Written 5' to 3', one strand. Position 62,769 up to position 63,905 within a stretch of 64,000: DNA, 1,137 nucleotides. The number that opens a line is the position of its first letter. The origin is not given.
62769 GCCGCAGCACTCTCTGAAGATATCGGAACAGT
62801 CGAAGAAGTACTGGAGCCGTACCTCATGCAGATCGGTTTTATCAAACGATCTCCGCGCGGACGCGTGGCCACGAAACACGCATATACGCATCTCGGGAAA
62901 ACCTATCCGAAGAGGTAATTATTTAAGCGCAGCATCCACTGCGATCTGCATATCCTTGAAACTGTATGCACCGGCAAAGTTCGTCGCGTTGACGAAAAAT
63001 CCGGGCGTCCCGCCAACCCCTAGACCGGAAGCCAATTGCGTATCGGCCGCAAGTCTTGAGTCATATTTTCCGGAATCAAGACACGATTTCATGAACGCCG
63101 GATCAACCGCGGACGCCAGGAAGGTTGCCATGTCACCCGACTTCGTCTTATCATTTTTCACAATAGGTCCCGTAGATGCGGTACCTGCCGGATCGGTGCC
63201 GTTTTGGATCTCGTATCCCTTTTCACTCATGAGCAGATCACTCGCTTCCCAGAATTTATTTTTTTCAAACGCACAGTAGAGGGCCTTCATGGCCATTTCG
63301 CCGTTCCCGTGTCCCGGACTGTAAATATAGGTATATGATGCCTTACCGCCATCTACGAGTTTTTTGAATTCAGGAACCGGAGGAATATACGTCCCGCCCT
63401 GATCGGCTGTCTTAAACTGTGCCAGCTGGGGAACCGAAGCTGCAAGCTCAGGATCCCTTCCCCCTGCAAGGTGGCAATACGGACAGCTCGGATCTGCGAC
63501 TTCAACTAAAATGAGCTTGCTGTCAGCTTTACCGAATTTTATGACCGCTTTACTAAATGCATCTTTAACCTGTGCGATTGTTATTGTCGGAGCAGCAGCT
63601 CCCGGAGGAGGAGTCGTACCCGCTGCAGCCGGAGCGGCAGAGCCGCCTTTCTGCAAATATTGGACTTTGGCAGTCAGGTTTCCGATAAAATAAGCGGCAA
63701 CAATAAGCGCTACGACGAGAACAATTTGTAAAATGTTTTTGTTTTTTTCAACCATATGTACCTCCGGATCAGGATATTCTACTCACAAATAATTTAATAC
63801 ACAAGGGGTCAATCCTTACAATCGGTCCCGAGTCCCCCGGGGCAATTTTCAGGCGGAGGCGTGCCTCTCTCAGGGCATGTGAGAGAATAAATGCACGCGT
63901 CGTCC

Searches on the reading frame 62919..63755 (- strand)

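Call 57: search_protein_families(library=pfam, proteins=[window:62919-63755:-], max_evalue=0.01)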
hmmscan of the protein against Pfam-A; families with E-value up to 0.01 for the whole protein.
window:62919-63755:- (278 aa): 3 families
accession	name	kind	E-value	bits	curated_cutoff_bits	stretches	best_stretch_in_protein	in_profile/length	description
PF13462.12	Thioredoxin_4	-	6.7e-13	49.6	23.2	1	131-275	40-165/165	Thioredoxin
PF01323.26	DSBA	-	1.2e-06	28.9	25.6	1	212-270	129-187/191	DSBA-like thioredoxin domain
PF13098.12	Thioredoxin_2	-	0.0077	17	27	0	78-96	4-22/104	Thioredoxin-like domain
